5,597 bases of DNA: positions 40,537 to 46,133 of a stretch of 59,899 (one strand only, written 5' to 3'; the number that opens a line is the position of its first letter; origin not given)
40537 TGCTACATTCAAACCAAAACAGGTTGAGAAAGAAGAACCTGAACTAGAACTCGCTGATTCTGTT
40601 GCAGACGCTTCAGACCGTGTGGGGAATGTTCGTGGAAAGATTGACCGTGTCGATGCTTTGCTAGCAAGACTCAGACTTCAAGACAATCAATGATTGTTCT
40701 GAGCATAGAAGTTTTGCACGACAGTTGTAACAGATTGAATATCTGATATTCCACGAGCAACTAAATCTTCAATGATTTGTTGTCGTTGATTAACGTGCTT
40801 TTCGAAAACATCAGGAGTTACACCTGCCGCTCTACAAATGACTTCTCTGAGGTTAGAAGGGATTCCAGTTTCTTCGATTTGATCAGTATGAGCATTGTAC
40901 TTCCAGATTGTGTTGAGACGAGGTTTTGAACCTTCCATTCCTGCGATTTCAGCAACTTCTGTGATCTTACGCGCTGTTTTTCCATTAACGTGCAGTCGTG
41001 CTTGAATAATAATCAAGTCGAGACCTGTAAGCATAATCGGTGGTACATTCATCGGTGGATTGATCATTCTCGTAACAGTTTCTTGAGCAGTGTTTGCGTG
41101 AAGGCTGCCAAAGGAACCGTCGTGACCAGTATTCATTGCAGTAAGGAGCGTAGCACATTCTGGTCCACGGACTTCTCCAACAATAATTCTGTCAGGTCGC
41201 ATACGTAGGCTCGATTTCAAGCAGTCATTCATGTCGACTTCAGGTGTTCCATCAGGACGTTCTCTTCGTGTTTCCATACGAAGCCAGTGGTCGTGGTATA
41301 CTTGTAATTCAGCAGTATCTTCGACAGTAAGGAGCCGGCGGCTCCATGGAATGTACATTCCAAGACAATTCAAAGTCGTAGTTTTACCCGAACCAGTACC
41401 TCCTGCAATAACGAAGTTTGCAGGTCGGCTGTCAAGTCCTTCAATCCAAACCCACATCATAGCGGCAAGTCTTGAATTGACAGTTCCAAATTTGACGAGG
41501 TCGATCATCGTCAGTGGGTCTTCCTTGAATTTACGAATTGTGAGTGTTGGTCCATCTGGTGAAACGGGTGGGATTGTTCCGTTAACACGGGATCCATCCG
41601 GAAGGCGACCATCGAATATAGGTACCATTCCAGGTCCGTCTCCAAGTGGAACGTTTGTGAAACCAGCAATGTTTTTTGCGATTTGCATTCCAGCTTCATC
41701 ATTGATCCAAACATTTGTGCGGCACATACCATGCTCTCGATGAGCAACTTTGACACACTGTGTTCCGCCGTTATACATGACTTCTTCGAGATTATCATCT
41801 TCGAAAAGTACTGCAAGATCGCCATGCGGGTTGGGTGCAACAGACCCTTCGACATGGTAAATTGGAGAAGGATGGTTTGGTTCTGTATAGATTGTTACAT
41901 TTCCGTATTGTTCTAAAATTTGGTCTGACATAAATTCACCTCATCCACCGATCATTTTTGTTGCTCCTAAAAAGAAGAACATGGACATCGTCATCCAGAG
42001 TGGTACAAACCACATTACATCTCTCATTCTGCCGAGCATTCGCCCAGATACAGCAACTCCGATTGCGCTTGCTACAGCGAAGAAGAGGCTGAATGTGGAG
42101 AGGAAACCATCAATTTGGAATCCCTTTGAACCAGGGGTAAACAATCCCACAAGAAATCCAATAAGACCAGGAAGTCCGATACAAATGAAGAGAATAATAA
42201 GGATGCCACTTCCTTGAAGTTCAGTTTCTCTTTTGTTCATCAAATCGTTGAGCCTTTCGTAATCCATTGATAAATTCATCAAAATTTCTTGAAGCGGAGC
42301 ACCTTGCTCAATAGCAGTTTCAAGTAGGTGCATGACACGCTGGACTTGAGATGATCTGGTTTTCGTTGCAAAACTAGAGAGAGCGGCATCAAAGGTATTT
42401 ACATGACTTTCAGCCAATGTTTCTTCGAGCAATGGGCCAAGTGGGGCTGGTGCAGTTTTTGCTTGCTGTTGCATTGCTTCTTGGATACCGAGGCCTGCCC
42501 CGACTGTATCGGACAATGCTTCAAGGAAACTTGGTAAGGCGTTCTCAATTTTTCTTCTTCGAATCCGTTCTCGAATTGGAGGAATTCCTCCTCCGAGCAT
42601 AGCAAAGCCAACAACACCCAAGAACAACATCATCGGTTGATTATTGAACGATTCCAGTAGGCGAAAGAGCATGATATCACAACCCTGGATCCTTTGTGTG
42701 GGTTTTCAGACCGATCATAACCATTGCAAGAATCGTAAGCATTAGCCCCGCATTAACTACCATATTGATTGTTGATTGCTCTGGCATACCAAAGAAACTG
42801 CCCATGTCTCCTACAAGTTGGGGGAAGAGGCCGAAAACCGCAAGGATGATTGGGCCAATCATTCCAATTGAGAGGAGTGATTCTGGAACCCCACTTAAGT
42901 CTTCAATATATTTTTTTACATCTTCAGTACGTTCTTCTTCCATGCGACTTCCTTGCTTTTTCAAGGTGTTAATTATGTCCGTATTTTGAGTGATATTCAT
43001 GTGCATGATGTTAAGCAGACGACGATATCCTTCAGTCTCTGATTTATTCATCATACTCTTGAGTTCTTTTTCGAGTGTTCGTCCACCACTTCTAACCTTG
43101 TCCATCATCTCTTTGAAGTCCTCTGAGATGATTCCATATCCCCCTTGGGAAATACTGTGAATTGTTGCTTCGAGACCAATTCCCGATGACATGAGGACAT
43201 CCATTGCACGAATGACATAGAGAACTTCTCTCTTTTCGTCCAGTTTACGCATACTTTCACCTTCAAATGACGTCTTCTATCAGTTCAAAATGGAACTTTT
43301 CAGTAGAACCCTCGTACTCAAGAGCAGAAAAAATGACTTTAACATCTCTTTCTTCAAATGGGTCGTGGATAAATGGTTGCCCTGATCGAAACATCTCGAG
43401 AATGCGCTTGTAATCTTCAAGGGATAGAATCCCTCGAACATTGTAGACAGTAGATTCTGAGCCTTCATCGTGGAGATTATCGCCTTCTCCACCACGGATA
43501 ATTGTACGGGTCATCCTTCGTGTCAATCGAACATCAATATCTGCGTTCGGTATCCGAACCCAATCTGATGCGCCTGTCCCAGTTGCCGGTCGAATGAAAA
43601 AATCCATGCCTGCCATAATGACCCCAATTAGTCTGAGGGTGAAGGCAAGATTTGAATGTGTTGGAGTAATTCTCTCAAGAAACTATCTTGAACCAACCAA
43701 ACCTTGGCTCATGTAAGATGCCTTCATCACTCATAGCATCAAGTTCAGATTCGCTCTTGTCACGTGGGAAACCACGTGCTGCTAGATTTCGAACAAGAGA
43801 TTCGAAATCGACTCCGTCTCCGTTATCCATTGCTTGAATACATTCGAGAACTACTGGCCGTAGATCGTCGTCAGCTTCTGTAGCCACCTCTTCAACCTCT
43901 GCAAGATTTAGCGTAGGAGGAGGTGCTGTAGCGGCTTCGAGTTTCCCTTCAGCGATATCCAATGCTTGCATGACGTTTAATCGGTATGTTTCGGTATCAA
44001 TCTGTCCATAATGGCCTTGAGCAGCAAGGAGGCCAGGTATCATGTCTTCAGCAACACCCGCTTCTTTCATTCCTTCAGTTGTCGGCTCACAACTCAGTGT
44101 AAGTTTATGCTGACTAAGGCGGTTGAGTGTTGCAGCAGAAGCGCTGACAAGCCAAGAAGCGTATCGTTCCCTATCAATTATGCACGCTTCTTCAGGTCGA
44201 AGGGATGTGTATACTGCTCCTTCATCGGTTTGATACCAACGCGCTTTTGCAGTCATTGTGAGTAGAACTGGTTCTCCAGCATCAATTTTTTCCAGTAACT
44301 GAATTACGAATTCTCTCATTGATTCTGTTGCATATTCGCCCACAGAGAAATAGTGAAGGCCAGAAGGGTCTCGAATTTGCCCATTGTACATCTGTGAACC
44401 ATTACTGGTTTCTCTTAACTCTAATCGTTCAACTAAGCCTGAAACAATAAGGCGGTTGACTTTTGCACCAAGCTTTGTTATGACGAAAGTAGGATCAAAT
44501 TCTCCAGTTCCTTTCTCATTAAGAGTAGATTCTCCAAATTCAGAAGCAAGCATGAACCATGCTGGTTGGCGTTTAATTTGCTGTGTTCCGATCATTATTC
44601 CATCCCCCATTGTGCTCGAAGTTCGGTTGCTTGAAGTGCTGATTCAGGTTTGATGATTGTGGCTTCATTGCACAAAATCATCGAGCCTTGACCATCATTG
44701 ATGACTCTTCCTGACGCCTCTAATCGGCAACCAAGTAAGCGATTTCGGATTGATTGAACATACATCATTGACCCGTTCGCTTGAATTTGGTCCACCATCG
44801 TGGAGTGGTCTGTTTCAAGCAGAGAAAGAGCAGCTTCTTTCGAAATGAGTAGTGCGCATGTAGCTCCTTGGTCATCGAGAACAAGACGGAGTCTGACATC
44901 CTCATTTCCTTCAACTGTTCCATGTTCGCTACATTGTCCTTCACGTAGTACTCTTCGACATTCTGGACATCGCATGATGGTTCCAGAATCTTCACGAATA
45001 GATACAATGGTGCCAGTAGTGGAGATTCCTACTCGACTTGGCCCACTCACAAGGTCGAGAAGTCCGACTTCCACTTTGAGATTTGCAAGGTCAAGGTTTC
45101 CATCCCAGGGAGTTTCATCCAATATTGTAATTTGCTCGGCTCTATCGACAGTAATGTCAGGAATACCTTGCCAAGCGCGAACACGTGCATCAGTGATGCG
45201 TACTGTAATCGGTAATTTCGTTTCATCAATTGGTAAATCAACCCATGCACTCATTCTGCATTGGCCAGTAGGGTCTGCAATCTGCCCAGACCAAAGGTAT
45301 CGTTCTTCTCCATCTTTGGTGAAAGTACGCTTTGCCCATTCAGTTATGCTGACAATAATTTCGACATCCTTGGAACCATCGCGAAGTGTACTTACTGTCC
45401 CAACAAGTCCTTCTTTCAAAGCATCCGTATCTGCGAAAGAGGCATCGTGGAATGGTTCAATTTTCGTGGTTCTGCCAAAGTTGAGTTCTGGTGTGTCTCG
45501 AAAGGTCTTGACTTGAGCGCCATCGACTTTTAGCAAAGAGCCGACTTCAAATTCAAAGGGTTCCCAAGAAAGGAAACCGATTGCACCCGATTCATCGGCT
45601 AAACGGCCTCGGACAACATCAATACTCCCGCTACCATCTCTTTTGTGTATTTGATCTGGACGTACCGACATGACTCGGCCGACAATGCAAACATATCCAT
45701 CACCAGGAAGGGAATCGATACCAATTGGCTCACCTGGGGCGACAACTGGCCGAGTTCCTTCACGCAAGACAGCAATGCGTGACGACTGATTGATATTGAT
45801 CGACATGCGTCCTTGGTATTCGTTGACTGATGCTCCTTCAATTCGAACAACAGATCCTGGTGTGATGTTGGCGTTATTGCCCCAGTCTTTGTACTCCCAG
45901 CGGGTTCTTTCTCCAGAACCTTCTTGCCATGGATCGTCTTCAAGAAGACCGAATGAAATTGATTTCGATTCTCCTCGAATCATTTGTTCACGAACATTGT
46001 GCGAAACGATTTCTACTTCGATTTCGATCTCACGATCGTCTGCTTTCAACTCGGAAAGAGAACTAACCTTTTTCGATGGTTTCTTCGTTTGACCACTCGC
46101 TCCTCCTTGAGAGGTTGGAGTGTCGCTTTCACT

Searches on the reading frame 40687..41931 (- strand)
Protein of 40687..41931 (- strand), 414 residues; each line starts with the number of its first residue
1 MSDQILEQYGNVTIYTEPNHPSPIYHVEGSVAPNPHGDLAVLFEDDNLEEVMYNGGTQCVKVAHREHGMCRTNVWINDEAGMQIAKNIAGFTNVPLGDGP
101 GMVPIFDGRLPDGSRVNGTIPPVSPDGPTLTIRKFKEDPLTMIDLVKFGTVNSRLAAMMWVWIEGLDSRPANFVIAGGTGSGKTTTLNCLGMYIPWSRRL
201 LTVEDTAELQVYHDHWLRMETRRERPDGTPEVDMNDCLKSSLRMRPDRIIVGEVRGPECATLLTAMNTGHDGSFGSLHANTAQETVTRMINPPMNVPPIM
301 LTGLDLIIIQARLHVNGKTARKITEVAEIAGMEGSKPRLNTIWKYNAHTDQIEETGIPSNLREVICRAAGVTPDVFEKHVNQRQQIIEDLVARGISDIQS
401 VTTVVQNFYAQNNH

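Call 61: search_protein_families(library=pfam, proteins=[window:40687-41931:-], max_evalue=0.001)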
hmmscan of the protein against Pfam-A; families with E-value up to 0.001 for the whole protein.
window:40687-41931:- (414 aa): 1 family
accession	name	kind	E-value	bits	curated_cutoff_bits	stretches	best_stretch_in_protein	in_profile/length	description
PF00437.27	T2SSE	-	9.5e-42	143.4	24.9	1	104-311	71-276/370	Type II/IV secretion system protein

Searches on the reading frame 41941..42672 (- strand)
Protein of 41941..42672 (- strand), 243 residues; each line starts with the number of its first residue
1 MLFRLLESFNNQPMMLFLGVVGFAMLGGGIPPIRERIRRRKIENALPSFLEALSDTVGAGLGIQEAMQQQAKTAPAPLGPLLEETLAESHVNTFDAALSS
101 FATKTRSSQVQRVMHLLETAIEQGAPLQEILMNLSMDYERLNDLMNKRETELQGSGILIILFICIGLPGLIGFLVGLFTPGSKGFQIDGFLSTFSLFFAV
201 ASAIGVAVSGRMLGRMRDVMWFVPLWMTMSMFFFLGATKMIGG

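Call 61: search_protein_families(library=pfam, proteins=[window:41941-42672:-], max_evalue=0.001)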
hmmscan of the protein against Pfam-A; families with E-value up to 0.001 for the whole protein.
window:41941-42672:- (243 aa): 1 family
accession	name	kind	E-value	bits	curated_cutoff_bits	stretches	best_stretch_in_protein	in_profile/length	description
PF00482.28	T2SSF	-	3.7e-12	46.7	25.2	1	49-172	1-122/125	Type II secretion system (T2SS), protein F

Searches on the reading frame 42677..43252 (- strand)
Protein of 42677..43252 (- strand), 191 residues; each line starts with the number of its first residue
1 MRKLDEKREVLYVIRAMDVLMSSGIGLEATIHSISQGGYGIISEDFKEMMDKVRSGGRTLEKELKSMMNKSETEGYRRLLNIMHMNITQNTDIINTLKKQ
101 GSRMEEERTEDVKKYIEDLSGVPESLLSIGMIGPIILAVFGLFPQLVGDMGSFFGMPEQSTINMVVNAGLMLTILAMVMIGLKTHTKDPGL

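Call 61: search_protein_families(library=pfam, proteins=[window:42677-43252:-], max_evalue=0.001)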
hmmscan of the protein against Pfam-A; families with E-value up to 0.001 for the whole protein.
window:42677-43252:- (191 aa): 1 family
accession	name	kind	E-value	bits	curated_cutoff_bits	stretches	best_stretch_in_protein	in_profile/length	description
PF00482.28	T2SSF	-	1.1e-08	35.5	25.2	1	14-138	2-122/125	Type II secretion system (T2SS), protein F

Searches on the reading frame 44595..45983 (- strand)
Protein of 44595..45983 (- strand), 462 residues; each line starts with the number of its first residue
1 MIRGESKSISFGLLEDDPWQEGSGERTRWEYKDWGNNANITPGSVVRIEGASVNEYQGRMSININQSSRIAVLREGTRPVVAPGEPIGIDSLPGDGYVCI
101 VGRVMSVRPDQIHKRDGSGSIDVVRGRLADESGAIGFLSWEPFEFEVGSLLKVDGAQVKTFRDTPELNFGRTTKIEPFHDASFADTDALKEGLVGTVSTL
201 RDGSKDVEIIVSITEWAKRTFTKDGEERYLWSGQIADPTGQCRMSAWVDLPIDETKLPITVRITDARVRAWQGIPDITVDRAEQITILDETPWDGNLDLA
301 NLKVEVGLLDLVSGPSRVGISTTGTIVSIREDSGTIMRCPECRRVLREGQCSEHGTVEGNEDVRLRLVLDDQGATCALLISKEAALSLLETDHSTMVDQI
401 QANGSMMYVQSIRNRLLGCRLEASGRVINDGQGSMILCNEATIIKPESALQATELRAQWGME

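Call 61: search_protein_families(library=pfam, proteins=[window:44595-45983:-], max_evalue=0.001)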
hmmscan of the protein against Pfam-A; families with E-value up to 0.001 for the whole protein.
window:44595-45983:- (462 aa): 1 family
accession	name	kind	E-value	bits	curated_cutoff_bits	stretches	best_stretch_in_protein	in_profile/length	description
PF01336.31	tRNA_anti-codon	-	5.3e-06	26.7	27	0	98-167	1-67/75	OB-fold nucleic acid binding domain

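Call 74: search_protein_families(library=ncbifam, proteins=[window:44598-45983:-], max_evalue=0.01)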
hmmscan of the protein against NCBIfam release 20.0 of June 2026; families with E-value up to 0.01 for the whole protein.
window:44598-45983:- (462 aa): 14 families
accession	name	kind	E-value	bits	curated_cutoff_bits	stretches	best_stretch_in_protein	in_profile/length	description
NF005554.0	PRK07218.1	equivalog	4.7e-65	220.2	447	2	95-455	68-417/423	Single-stranded DNA binding protein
NF004998.0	PRK06386.1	equivalog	4.3e-28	98.6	556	2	207-429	120-326/358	replication factor A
NF005553.0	PRK07217.1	subfamily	8.5e-27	94.3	353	1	233-427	106-282/311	replication factor A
NF009030.0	PRK12366.1-1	equivalog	3.2e-18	65.5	1147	1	34-406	348-754/796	replication factor A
NF009031.0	PRK12366.1-2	equivalog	4.7e-14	51.8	767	2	197-279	70-154/647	replication factor A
NF005050.0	PRK06461.1-4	equivalog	3.6e-13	49.9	176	2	93-190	13-111/151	single-stranded DNA-binding protein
NF009032.0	PRK12366.1-3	equivalog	2.6e-11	42.5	773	1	197-273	64-144/651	replication factor A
NF005051.0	PRK06461.1-5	equivalog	2.5e-09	37.3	235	0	28-74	50-97/146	single-stranded DNA-binding protein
NF005049.0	PRK06461.1-3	equivalog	2.3e-06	27.9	188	0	212-281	25-92/144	single-stranded DNA-binding protein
NF009034.0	PRK12366.1-5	equivalog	6.2e-06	24.9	789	0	196-272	63-143/642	replication factor A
NF005551.0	PRK07211.1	equivalog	1.8e-05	24.3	575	0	37-140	223-323/485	single-stranded DNA binding protein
NF005048.0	PRK06461.1-1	equivalog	2.2e-05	24.9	230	0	111-204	29-122/148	single-stranded DNA-binding protein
NF012035.0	PRK15491.1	equivalog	3.4e-05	23.3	362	1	100-249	72-223/374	replication factor A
NF009033.0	PRK12366.1-4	equivalog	6e-05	21.7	701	1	323-373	471-519/578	replication factor A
